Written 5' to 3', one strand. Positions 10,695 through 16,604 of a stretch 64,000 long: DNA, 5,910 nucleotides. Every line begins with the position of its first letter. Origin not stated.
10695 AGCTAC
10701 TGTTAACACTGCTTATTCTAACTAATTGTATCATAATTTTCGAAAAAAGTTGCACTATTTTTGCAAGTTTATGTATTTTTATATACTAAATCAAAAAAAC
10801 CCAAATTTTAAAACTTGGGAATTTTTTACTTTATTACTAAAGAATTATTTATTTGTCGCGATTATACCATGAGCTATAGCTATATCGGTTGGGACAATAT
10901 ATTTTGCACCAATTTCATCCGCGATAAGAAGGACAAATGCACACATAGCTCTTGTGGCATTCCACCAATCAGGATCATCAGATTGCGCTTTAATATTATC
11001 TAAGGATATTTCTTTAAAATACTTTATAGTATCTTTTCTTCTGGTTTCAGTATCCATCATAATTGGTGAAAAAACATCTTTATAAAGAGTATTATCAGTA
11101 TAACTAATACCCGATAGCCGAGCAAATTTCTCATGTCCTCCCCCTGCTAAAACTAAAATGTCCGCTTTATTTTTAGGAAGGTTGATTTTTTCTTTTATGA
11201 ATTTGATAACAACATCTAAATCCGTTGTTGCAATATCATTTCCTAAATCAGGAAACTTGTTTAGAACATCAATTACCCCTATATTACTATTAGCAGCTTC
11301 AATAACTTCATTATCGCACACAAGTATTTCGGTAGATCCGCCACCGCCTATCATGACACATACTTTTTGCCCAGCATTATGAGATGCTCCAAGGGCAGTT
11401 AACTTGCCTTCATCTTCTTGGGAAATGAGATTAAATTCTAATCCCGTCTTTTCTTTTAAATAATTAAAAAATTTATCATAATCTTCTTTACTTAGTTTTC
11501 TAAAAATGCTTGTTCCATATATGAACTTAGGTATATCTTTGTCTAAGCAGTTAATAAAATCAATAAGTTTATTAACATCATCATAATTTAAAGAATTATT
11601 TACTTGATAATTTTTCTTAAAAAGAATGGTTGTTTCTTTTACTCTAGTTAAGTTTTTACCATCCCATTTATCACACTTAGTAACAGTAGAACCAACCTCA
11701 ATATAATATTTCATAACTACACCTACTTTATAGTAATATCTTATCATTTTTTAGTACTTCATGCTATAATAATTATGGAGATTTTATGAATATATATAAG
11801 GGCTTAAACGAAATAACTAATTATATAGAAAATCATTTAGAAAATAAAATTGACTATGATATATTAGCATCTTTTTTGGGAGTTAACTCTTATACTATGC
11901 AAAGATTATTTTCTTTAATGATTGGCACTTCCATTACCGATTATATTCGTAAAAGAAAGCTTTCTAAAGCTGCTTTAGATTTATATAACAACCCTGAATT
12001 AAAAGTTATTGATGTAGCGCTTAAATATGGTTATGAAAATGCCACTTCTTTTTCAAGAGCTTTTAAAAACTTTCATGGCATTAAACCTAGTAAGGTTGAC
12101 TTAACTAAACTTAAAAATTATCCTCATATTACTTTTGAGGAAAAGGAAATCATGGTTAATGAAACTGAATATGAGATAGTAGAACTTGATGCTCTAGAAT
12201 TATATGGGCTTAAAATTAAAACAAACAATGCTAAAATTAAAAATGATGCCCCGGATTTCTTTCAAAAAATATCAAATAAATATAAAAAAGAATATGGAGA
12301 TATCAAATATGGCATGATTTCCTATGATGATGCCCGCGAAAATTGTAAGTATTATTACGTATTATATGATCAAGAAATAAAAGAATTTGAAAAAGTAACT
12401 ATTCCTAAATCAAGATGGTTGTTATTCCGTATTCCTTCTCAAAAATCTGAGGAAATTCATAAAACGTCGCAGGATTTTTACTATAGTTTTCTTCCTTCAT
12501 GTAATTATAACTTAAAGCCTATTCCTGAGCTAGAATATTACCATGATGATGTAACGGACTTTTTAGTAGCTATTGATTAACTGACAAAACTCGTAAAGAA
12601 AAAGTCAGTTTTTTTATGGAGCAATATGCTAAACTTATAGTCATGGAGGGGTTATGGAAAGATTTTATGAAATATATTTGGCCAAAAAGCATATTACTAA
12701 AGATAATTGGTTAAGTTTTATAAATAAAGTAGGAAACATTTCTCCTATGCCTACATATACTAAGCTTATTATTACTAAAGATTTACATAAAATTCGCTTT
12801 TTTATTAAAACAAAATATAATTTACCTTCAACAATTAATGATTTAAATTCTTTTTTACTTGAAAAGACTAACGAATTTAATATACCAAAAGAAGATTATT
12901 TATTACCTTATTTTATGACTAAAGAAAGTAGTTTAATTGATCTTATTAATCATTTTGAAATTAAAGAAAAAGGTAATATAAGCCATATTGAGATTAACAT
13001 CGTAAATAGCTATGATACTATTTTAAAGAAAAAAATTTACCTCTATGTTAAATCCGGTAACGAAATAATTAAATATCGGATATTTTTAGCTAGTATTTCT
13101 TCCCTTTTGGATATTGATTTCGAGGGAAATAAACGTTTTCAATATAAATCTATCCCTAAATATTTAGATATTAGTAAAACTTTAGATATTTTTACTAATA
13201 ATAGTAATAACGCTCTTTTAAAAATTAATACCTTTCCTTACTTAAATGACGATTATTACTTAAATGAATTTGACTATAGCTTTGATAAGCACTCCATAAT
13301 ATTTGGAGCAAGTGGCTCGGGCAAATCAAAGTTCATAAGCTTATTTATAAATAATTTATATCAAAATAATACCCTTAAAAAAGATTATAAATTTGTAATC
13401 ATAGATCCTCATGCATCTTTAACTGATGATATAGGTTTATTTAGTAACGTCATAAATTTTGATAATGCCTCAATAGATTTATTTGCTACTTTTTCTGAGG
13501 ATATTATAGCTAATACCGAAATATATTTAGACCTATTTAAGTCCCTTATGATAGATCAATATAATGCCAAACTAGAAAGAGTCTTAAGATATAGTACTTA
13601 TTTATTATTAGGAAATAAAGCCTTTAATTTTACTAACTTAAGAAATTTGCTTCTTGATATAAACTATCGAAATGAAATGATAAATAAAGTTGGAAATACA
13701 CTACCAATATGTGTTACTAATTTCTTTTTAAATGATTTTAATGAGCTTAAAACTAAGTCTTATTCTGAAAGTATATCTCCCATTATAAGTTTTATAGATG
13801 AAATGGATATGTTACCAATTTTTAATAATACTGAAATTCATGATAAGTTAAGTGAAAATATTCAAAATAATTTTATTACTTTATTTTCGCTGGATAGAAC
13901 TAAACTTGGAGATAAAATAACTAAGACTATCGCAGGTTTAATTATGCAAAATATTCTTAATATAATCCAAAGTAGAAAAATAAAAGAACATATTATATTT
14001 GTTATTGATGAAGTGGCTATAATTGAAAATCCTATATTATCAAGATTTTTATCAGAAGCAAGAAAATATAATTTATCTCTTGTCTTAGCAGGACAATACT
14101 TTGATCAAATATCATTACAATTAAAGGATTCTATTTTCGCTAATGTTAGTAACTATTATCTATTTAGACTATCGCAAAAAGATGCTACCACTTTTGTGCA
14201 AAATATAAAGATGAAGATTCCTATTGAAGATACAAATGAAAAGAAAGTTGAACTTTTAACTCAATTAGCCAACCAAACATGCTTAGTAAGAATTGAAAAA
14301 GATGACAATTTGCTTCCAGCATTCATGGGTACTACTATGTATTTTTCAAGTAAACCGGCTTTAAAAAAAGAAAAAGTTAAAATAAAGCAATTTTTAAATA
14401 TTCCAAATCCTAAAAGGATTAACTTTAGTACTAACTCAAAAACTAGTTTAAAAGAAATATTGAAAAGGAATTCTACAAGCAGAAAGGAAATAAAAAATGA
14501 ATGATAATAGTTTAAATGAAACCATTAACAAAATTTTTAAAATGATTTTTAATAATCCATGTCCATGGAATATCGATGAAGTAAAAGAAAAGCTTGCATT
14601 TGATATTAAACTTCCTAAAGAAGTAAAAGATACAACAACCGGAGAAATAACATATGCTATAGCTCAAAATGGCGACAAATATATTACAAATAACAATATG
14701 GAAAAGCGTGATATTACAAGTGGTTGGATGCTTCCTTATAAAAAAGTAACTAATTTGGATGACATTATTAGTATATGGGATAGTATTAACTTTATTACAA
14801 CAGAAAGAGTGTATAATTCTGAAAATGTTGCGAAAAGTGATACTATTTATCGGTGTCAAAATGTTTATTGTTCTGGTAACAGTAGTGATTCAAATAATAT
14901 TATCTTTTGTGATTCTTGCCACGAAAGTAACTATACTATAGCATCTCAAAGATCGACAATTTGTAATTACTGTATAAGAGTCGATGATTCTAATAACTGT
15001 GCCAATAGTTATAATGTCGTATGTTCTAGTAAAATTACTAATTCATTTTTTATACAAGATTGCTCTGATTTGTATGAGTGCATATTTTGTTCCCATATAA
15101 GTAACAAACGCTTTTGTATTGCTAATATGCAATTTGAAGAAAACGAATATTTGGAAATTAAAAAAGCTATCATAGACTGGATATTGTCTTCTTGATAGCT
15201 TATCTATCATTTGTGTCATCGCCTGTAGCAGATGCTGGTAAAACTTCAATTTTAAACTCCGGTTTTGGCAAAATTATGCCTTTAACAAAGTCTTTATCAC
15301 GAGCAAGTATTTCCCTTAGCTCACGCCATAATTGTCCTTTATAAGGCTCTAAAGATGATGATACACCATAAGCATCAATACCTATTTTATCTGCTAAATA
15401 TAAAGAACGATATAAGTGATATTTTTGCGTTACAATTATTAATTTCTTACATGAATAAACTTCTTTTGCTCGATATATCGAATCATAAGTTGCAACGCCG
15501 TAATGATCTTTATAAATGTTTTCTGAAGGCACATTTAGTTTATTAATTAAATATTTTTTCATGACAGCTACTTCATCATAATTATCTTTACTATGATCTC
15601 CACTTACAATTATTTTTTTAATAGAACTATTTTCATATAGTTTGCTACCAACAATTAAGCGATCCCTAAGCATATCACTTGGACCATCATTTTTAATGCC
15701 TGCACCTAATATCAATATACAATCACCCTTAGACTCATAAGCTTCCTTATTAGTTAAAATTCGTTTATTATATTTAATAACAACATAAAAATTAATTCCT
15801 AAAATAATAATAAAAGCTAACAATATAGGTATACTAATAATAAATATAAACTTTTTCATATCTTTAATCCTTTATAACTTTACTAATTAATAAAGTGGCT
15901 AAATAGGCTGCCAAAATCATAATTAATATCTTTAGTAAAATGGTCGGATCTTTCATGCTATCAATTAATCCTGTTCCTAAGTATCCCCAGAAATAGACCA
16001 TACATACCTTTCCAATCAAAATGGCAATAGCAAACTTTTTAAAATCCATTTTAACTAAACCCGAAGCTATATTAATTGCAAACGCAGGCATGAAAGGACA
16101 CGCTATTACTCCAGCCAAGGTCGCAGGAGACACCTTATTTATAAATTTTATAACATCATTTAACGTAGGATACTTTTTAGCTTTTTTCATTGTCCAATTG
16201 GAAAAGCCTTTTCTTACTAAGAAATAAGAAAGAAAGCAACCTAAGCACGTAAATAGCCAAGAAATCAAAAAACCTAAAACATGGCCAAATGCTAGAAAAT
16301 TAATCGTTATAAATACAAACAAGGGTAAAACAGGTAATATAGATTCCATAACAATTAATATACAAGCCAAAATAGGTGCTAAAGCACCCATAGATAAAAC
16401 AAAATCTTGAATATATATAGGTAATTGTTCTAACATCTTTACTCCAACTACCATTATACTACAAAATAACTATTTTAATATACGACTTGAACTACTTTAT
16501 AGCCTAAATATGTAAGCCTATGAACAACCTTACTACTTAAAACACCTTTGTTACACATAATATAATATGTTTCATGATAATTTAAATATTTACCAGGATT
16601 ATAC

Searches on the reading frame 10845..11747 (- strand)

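Call 28: search_protein_families(library=pfam, proteins=[window:10845-11747:-], max_evalue=0.0001)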
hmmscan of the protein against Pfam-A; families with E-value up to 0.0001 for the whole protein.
window:10845-11747:- (300 aa): 1 family
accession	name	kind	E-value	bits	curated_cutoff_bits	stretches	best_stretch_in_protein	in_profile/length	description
PF02541.22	Ppx-GppA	-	1.9e-14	54.2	27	1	37-224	17-202/285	Ppx/GppA phosphatase family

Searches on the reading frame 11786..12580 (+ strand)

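Call 28: search_protein_families(library=pfam, proteins=[window:11786-12580:+], max_evalue=0.0001)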
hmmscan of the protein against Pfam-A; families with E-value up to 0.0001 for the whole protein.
window:11786-12580:+ (264 aa): 4 families
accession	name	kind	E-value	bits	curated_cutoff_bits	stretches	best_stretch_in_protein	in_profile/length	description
PF12833.13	HTH_18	-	1.7e-17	63.9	33.6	1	27-103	1-76/80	Helix-turn-helix domain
PF14526.11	Cass2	-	1.8e-10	41.7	27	1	130-257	1-139/150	Integron-associated effector binding protein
PF06445.20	GyrI-like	-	2.1e-09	38.3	26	1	128-255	2-137/155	GyrI-like small molecule binding domain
PF00165.29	HTH_AraC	-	1.3e-08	35.2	26.6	0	71-102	8-38/42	Bacterial regulatory helix-turn-helix proteins, AraC family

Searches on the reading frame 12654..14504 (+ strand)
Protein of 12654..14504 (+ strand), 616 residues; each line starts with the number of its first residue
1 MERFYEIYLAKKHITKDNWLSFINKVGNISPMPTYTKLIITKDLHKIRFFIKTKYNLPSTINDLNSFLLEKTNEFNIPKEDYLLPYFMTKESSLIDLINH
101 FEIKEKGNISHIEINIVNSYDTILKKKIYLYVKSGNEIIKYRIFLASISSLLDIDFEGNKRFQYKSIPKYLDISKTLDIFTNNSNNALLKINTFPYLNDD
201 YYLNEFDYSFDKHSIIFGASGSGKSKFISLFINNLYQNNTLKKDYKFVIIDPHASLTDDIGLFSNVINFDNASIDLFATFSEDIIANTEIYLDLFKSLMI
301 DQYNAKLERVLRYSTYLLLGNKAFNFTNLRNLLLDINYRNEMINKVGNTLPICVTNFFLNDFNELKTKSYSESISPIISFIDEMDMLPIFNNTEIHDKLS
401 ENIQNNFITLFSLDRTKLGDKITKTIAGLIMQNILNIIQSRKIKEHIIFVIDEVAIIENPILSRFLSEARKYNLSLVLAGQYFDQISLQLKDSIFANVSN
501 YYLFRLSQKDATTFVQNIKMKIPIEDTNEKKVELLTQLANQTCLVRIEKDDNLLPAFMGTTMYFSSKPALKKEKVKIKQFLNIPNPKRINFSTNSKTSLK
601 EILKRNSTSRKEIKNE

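Call 28: search_protein_families(library=pfam, proteins=[window:12654-14504:+], max_evalue=0.0001)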
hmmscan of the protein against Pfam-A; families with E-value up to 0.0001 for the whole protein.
window:12654-14504:+ (616 aa): 3 families
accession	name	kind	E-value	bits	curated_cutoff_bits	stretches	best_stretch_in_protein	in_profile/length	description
PF01935.23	DUF87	-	5e-08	33.7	23.2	1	211-254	23-62/220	Helicase HerA, central domain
PF10412.15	TrwB_AAD_bind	-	4.9e-05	22.8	20.5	0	413-487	214-287/387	Type IV secretion-system coupling protein DNA-binding domain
PF13401.12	AAA_22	-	5.4e-05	24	27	0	213-253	7-33/130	AAA domain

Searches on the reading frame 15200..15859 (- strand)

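Call 28: search_protein_families(library=pfam, proteins=[window:15200-15859:-], max_evalue=0.0001)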
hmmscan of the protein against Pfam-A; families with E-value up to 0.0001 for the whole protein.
window:15200-15859:- (219 aa): 1 family
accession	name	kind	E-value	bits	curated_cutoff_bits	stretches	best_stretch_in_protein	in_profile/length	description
PF02698.23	DUF218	-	1.9e-22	80.1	27.6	1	46-172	1-113/133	DUF218 domain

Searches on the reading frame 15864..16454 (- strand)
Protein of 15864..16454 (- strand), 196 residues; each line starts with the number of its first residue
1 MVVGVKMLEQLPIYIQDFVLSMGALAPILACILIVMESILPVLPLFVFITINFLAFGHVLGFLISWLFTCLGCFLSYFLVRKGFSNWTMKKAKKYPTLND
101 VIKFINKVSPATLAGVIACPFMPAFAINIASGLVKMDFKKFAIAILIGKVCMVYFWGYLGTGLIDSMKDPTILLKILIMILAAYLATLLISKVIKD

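Call 28: search_protein_families(library=pfam, proteins=[window:15864-16454:-], max_evalue=0.0001)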
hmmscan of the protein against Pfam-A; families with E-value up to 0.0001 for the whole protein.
window:15864-16454:- (196 aa): 1 family
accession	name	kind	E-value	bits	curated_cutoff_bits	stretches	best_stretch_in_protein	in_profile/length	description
PF09335.16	VTT_dom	-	2.1e-15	57.7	33.9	1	44-160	2-121/123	VTT domain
